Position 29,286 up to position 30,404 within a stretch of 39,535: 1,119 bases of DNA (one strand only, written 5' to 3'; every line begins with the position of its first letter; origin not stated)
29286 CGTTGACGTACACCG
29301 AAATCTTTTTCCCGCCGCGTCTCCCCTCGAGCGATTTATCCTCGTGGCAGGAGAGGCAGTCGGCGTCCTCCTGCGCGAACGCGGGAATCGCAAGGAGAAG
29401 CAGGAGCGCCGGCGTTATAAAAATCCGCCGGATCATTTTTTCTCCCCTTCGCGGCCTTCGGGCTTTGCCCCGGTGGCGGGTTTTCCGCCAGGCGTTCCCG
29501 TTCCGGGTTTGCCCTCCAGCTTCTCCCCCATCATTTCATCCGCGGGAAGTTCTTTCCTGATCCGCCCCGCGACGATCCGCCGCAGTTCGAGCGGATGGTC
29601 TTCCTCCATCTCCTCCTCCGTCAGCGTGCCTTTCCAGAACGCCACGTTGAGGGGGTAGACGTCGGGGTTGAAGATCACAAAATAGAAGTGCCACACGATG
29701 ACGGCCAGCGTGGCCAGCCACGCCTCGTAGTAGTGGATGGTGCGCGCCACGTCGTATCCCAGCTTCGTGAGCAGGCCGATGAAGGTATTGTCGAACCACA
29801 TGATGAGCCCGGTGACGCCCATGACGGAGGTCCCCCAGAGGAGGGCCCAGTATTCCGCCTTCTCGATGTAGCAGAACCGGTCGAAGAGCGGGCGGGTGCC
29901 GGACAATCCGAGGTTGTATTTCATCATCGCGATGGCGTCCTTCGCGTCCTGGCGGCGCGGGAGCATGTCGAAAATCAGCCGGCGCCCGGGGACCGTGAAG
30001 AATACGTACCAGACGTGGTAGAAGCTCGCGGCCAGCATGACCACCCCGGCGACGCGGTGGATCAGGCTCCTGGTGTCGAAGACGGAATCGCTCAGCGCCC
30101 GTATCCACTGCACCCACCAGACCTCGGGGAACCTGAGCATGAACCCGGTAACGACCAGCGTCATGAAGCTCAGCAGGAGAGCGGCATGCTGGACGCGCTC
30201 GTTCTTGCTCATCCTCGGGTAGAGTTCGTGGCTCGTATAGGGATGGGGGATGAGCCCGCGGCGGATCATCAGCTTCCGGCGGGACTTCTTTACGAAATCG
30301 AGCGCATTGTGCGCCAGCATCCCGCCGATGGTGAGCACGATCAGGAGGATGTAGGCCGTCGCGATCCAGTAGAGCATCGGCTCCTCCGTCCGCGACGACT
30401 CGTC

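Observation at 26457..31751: Tandem paralogous multiheme-c / diheme-b units, one fused and one split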

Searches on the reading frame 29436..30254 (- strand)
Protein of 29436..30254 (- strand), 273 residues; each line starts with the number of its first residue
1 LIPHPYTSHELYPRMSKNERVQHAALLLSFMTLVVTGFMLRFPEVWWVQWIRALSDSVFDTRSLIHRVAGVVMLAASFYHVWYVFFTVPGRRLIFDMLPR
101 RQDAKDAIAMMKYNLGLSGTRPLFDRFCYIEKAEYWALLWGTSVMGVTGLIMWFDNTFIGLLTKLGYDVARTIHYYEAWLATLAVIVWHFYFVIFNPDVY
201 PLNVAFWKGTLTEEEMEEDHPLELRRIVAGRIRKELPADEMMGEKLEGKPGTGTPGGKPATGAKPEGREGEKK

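Call 64: find_homologous_proteins(query=window:29436-30254:-, max_evalue=1e-10)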
Query window:29436-30254:- (273 aa): 900 proteins with E <= 1e-10 among 1873 candidates; the best 120 are listed.
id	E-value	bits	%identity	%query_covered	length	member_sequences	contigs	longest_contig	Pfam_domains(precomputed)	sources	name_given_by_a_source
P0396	3.3e-133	462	78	91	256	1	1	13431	PF14358.12,PF01292.27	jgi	jgi:cytochrome b subunit of formate dehydrogenase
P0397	3.2e-130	452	78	93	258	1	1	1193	PF14358.12,PF01292.27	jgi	jgi:cytochrome b subunit of formate dehydrogenase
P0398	1.3e-111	391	64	94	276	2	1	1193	PF14358.12,PF01292.27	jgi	jgi:cytochrome b subunit of formate dehydrogenase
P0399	1.4e-108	381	62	95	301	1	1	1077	PF14358.12,PF01292.27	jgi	jgi:cytochrome b subunit of formate dehydrogenase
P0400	2.7e-106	373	69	83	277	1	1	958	PF14358.12,PF01292.27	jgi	-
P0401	4.4e-106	373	68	77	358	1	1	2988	PF14358.12,PF01292.27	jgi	jgi:cytochrome b subunit of formate dehydrogenase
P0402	9.2e-106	372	69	76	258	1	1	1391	PF14358.12,PF01292.27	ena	-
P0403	3.7e-105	370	69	83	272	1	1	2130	PF14358.12,PF01292.27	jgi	-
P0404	2.7e-104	367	67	78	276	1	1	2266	PF01292.27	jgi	jgi:cytochrome b subunit of formate dehydrogenase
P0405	5.3e-104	366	65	83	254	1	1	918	PF14358.12,PF01292.27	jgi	jgi:cytochrome b subunit of formate dehydrogenase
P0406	6.3e-104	366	65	85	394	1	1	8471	PF01292.27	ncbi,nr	ncbi:MAG TPA: cytochrome b/b6 domain-containing protein, partial [Bacteroidota bacterium]|nr:cytochr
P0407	1.8e-103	364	67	83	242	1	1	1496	PF14358.12,PF01292.27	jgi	jgi:cytochrome b subunit of formate dehydrogenase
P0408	2.3e-103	364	61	97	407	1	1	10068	PF14358.12,PF01292.27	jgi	jgi:cytochrome b subunit of formate dehydrogenase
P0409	2.6e-103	363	68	78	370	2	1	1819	PF01292.27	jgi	jgi:cytochrome b subunit of formate dehydrogenase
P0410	3.2e-103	363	61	97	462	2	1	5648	PF14358.12,PF14537.12,PF01292.27,PF14522.12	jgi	-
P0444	2.6e-99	350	65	77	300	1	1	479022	PF01292.27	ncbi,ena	-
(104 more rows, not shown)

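Call 67: find_encoding_contigs(protein=P0444, flank=6000, max_places=2)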
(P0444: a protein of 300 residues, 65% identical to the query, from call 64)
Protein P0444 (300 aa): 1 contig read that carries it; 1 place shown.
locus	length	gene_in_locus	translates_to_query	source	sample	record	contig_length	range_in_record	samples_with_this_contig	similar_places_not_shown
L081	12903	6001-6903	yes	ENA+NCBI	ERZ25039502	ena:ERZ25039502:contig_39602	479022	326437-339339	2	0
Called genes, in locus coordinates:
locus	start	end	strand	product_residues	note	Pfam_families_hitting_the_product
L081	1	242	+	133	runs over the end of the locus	-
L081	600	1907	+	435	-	PF00989:PAS, PF08448:PAS_4, PF13426:PAS_9, PF08447:PAS_3, PF02518:HATPase_c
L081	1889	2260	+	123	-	PF00072:Response_reg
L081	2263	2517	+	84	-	PF00158:Sigma54_activat, PF14532:Sigma54_activ_2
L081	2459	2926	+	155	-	PF00158:Sigma54_activat, PF14532:Sigma54_activ_2 (weak)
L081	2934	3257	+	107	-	PF25601:AAA_lid_14, PF02954:HTH_8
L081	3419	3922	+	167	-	PF00582:Usp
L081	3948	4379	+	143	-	-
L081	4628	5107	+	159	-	PF14522:Cytochrome_C7 (faint), PF14537:Cytochrom_c3_2 (faint)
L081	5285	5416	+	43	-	-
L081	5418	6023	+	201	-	PF09699:Paired_CXXCH_1 (faint), PF14522:Cytochrome_C7 (faint), PF14537:Cytochrom_c3_2 (faint), PF22113:Mtrc-MtrF_II-IV_dom (weak)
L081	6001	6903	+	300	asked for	PF01292:Ni_hydr_CYTB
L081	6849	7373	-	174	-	-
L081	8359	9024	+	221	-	PF09699:Paired_CXXCH_1 (faint), PF14522:Cytochrome_C7 (faint), PF14537:Cytochrom_c3_2 (faint), PF22113:Mtrc-MtrF_II-IV_dom (faint)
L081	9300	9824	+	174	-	-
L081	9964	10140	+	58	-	-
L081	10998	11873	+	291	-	-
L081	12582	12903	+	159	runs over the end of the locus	-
